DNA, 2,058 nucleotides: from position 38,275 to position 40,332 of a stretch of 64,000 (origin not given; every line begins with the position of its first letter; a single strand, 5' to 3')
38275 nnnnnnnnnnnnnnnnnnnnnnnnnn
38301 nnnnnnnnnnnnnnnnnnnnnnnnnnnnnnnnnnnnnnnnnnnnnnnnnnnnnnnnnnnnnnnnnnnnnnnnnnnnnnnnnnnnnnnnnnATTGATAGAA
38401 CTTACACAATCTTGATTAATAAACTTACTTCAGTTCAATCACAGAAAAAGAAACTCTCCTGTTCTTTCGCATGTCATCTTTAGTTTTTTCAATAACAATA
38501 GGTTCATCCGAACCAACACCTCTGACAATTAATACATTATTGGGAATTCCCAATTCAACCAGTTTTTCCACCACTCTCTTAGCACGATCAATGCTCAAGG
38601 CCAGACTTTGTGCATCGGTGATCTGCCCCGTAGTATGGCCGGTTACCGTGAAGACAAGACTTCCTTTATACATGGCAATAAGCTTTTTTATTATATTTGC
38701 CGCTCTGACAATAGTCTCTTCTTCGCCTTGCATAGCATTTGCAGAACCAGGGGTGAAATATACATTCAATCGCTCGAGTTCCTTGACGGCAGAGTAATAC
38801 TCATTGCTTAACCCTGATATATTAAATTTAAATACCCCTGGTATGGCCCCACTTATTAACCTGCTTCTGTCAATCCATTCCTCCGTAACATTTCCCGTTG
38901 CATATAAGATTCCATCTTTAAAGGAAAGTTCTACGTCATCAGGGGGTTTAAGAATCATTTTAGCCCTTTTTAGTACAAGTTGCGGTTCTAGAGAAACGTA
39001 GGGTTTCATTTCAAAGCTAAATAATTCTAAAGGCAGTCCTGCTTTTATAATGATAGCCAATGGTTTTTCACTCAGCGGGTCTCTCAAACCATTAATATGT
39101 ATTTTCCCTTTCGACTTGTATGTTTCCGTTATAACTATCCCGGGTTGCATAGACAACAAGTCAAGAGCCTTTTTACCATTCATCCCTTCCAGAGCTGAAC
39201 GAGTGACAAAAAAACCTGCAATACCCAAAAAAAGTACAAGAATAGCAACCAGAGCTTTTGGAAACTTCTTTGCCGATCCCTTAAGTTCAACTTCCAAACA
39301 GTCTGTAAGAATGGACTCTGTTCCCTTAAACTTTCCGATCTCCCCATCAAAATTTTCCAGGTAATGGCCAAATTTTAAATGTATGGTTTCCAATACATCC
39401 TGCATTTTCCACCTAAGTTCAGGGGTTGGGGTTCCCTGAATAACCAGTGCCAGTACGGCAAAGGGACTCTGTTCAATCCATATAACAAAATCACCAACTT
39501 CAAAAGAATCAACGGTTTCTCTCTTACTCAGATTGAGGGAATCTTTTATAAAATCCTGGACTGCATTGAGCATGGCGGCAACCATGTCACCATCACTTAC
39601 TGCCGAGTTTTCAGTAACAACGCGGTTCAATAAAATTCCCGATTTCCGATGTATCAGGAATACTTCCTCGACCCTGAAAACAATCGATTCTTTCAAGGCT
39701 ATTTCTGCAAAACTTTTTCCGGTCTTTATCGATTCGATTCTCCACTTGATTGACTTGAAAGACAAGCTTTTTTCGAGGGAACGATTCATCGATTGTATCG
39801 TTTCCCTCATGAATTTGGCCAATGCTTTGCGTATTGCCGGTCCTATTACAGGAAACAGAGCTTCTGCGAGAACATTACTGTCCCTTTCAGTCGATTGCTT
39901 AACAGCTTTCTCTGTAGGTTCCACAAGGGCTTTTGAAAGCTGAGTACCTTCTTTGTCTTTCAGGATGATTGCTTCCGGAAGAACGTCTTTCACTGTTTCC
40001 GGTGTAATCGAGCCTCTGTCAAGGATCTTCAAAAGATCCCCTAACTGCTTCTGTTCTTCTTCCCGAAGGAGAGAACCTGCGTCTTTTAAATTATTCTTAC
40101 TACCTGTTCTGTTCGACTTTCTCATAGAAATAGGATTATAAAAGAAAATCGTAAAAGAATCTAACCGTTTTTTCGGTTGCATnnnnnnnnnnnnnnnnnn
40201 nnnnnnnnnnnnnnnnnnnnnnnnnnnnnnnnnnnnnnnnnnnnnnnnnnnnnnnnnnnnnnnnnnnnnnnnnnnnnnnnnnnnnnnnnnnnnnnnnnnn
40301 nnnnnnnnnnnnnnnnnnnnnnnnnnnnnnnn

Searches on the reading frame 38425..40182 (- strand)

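Call 95: search_protein_families(library=pfam, proteins=[window:38425-40182:-], max_evalue=0.0001)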
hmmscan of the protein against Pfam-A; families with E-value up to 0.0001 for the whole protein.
window:38425-40182:- (585 aa): 1 family
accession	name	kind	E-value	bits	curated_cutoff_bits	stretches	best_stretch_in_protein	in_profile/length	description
PF00691.25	OmpA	-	8e-12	45.8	27.2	1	475-575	1-98/98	OmpA family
